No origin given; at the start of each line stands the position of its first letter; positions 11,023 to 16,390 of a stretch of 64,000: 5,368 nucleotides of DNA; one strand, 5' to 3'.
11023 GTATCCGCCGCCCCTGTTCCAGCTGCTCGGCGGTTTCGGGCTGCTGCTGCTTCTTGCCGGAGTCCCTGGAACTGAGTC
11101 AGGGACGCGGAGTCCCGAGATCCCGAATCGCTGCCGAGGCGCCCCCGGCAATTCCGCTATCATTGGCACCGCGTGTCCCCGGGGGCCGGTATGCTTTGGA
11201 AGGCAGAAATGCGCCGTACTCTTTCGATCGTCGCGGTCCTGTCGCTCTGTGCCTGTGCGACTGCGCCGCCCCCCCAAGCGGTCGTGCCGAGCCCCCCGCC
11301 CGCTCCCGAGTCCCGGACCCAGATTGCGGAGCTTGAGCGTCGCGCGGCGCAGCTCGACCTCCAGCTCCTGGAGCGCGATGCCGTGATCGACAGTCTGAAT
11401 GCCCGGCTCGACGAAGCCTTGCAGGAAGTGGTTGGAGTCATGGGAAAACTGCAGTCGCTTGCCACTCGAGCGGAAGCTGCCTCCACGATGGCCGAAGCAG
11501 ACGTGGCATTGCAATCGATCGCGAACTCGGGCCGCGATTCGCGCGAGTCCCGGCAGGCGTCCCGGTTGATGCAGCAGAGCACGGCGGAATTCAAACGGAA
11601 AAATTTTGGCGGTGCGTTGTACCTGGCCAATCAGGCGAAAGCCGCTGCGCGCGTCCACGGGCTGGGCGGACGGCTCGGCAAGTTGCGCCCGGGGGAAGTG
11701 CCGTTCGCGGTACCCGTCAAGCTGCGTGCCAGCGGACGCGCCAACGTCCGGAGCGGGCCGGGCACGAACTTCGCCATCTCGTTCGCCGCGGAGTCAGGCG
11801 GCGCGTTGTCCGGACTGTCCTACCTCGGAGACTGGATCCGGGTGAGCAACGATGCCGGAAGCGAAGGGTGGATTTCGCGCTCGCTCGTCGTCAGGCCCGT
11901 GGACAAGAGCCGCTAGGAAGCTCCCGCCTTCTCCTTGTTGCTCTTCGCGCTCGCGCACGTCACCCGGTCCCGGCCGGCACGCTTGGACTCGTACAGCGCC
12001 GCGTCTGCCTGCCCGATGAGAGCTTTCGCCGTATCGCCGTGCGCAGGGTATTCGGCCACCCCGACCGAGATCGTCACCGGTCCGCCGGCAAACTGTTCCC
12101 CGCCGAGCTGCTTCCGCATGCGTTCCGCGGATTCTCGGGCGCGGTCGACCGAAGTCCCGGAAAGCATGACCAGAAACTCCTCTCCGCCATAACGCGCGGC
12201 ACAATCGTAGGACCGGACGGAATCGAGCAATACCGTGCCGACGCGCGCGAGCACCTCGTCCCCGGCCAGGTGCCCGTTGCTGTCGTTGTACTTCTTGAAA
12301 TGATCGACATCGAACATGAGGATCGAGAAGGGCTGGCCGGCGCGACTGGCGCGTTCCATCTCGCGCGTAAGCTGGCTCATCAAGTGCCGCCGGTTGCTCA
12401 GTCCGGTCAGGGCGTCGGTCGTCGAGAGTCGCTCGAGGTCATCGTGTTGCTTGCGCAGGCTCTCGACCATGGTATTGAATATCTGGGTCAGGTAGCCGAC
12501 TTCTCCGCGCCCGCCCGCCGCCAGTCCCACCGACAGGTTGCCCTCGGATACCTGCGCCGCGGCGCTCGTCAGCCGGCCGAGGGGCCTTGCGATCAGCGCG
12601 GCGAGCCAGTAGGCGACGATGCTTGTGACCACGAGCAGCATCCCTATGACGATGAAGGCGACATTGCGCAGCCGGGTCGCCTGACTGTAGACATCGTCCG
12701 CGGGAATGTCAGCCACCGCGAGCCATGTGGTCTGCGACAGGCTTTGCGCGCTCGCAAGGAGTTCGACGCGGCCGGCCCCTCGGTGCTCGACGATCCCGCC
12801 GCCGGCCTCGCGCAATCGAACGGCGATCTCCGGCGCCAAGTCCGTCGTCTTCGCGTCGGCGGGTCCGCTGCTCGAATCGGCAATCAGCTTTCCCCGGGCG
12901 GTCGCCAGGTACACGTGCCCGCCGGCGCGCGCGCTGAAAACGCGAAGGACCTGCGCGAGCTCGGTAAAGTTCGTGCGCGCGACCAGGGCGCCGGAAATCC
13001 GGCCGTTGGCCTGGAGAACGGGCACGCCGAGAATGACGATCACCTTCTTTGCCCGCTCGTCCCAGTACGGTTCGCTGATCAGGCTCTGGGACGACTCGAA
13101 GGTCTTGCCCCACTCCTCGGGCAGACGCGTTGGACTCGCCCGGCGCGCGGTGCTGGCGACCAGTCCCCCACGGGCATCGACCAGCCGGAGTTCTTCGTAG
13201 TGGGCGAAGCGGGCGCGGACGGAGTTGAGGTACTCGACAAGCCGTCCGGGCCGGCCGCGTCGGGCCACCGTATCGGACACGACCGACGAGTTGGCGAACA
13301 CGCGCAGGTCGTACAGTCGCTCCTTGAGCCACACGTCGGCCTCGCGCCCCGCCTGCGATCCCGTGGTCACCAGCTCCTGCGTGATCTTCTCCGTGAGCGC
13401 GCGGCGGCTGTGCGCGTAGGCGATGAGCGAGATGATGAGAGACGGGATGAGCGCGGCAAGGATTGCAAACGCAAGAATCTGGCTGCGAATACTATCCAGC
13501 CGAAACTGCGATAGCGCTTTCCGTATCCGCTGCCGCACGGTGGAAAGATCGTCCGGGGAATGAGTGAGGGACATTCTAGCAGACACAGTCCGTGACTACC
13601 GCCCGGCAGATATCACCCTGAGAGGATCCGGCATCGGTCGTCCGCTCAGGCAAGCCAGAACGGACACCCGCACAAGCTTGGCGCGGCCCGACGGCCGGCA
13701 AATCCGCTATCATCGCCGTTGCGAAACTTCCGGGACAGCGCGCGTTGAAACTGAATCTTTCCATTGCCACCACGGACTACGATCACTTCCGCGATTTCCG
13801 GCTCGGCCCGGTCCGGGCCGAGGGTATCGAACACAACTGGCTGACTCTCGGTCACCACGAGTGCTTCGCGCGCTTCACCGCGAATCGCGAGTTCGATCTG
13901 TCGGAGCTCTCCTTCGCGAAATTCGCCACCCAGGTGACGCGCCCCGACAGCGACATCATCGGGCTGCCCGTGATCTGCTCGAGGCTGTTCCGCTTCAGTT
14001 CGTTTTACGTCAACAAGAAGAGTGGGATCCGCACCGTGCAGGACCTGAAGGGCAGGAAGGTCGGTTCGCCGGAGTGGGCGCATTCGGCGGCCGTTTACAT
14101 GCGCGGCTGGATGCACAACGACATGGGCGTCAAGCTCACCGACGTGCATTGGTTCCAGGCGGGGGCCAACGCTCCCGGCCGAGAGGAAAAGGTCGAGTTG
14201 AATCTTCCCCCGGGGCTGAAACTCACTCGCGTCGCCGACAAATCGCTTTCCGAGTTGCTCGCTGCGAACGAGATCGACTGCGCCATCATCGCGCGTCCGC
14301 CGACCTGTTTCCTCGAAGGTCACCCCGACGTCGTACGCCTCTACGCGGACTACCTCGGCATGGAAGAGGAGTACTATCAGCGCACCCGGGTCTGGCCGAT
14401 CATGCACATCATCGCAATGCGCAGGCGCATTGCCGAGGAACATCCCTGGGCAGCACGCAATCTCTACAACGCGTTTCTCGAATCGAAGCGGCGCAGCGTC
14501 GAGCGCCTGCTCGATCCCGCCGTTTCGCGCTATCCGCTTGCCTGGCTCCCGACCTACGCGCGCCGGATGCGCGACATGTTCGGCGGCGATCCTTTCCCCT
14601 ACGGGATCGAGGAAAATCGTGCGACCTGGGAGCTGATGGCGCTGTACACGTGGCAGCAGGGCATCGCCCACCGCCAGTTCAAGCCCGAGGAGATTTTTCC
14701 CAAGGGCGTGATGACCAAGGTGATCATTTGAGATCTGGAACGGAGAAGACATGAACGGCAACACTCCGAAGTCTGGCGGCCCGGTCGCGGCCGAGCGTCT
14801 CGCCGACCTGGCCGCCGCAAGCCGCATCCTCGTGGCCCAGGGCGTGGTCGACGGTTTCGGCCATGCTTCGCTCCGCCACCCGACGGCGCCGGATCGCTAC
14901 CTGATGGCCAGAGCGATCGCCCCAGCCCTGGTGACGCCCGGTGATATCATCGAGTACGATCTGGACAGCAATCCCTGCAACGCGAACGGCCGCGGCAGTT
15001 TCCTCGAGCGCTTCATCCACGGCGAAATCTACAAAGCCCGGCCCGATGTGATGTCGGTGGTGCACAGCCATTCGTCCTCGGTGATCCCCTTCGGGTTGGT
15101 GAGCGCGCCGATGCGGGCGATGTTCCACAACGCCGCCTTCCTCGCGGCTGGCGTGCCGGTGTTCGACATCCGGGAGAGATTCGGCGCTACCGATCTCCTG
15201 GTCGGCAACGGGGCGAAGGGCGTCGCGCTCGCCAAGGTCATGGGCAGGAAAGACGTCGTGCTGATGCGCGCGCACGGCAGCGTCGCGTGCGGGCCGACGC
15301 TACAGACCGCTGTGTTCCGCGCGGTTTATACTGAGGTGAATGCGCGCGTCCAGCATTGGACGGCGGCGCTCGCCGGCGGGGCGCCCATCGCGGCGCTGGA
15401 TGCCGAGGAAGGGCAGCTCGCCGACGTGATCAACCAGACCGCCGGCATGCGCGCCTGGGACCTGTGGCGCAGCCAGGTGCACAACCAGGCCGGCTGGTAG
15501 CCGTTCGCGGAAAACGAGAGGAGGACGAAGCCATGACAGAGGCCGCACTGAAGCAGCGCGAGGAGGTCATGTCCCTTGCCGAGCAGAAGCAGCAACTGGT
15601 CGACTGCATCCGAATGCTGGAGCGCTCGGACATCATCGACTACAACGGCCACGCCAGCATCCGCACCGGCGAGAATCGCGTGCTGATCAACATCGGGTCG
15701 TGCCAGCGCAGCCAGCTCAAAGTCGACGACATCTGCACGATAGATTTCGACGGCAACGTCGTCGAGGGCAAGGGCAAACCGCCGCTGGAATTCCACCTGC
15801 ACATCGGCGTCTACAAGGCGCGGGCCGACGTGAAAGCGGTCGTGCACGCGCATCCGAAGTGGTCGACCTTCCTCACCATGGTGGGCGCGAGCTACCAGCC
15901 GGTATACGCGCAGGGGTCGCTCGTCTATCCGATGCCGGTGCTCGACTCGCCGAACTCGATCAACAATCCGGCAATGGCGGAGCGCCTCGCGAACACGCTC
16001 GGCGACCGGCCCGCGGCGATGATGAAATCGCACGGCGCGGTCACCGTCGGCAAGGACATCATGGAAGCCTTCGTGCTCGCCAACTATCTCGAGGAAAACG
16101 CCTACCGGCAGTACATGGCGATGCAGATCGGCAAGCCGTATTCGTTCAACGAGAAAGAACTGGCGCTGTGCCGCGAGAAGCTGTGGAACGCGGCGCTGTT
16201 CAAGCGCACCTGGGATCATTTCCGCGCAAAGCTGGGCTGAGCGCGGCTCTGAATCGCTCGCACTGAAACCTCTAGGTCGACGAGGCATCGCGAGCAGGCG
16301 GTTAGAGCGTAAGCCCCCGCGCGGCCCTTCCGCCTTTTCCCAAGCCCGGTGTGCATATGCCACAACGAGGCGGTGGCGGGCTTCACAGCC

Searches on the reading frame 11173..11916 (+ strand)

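Call 49: search_protein_families(library=pfam, max_evalue=0.00001, proteins=[window:11173-11916:+])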
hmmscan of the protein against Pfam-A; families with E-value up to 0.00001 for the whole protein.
window:11173-11916:+ (247 aa): 2 families
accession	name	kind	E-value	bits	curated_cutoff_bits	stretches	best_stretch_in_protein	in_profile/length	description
PF08239.17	SH3_3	-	9.6e-08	32.5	27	1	189-239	2-53/54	Bacterial SH3 domain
PF06347.19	SH3_4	-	1.4e-06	28.4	24.1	1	187-239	2-54/56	Bacterial SH3 domain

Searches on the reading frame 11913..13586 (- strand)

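Call 50: search_protein_families(library=pfam, max_evalue=0.00001, proteins=[window:11913-13586:-])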
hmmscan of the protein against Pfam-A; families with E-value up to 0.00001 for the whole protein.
window:11913-13586:- (557 aa): 3 families
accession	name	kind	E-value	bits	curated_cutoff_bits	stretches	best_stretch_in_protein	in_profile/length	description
PF00990.26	GGDEF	-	1.8e-45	155.1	23.8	1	389-541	2-161/161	Diguanylate cyclase, GGDEF domain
PF02743.24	dCache_1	-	2.5e-13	50.6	45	1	62-250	1-203/240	Cache domain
PF00672.30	HAMP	-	3.6e-11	43.6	25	1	327-378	1-52/53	HAMP domain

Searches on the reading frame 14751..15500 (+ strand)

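Call 50: search_protein_families(library=pfam, max_evalue=0.00001, proteins=[window:14751-15500:+])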
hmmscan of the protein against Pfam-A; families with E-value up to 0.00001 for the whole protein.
window:14751-15500:+ (249 aa): 1 family
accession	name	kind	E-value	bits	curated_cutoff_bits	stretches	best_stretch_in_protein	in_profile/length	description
PF00596.27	Aldolase_II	-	2.1e-27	96.7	22.2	1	19-201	2-182/183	Class II Aldolase and Adducin N-terminal domain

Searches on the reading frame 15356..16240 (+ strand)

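Call 50: search_protein_families(library=pfam, max_evalue=0.00001, proteins=[window:15356-16240:+])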
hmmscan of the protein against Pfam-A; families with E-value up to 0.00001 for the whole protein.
window:15356-16240:+ (294 aa): 1 family
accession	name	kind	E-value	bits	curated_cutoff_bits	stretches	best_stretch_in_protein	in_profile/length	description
PF00596.27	Aldolase_II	-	7.8e-35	120.9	22.2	1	79-252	1-182/183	Class II Aldolase and Adducin N-terminal domain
